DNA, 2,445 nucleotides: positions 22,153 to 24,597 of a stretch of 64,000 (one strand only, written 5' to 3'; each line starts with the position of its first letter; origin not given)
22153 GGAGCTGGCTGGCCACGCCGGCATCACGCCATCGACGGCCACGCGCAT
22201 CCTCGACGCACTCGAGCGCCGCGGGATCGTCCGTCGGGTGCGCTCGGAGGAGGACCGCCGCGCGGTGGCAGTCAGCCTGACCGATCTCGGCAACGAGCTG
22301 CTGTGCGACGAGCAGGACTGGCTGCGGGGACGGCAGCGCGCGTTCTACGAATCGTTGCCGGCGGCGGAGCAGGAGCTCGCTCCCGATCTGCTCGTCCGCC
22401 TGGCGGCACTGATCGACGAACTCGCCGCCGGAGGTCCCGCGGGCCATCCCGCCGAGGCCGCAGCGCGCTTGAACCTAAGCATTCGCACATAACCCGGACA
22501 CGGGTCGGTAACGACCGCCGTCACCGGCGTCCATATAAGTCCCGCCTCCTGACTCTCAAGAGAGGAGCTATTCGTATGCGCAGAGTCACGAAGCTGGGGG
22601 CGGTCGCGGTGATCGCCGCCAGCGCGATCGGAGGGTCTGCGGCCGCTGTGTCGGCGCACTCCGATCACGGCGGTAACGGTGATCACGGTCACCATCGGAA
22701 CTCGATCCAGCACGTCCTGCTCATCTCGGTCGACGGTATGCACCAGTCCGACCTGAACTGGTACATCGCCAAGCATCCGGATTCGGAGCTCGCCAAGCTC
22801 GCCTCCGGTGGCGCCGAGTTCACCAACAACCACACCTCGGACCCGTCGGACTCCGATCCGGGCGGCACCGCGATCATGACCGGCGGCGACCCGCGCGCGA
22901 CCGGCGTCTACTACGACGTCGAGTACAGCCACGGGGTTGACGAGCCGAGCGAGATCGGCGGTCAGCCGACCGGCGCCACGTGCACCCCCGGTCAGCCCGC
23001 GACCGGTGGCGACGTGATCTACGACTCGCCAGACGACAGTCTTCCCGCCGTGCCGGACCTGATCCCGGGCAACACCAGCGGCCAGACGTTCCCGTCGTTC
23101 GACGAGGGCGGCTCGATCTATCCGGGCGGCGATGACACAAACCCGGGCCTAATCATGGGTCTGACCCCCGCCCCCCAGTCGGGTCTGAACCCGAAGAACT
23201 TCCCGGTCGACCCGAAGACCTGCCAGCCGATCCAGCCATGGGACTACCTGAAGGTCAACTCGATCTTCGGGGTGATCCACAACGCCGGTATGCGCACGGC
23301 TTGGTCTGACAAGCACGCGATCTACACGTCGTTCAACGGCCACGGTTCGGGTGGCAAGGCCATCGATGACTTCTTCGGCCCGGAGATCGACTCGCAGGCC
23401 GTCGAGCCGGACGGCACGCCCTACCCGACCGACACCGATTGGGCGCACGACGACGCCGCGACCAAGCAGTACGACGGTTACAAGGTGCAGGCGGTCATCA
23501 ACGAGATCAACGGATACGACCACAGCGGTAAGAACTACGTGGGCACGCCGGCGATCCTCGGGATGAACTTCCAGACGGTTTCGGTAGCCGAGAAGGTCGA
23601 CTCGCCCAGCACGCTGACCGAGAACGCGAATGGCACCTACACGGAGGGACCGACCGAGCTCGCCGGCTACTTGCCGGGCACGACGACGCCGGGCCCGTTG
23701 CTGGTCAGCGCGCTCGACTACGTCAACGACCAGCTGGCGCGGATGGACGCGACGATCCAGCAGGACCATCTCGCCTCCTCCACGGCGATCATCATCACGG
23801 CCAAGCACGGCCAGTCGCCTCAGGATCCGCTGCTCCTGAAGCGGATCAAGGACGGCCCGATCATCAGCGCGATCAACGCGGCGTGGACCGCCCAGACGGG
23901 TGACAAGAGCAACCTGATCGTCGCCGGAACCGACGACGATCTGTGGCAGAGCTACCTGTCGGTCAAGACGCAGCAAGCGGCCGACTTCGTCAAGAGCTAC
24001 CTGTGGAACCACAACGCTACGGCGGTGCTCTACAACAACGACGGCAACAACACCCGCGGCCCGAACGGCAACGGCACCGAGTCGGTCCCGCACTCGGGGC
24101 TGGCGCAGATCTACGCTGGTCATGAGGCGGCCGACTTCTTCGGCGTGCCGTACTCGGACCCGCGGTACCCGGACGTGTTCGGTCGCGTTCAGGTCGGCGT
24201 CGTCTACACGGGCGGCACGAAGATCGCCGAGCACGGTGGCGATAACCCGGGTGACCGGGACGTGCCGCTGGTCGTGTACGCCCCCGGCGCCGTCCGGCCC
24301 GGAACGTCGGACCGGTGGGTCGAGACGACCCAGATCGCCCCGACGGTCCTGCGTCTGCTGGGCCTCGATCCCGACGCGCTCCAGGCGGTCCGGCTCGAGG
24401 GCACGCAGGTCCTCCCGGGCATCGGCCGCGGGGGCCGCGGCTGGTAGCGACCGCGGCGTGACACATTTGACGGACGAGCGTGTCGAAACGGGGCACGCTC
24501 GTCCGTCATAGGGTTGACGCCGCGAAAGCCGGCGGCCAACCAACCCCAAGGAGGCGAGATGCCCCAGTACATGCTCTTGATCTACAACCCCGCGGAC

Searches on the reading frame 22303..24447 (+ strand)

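Call 26: search_protein_families(library=pfam, proteins=[window:22303-24447:+], max_evalue=0.00001)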
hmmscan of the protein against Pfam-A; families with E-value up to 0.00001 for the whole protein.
window:22303-24447:+ (714 aa): 2 families
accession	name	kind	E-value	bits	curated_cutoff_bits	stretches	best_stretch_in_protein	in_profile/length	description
PF01663.27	Phosphodiest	-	5.3e-11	43.1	23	1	138-206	1-66/342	Type I phosphodiesterase / nucleotide pyrophosphatase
PF00884.28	Sulfatase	-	3.3e-07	30.4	25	0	643-687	256-300/301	Sulfatase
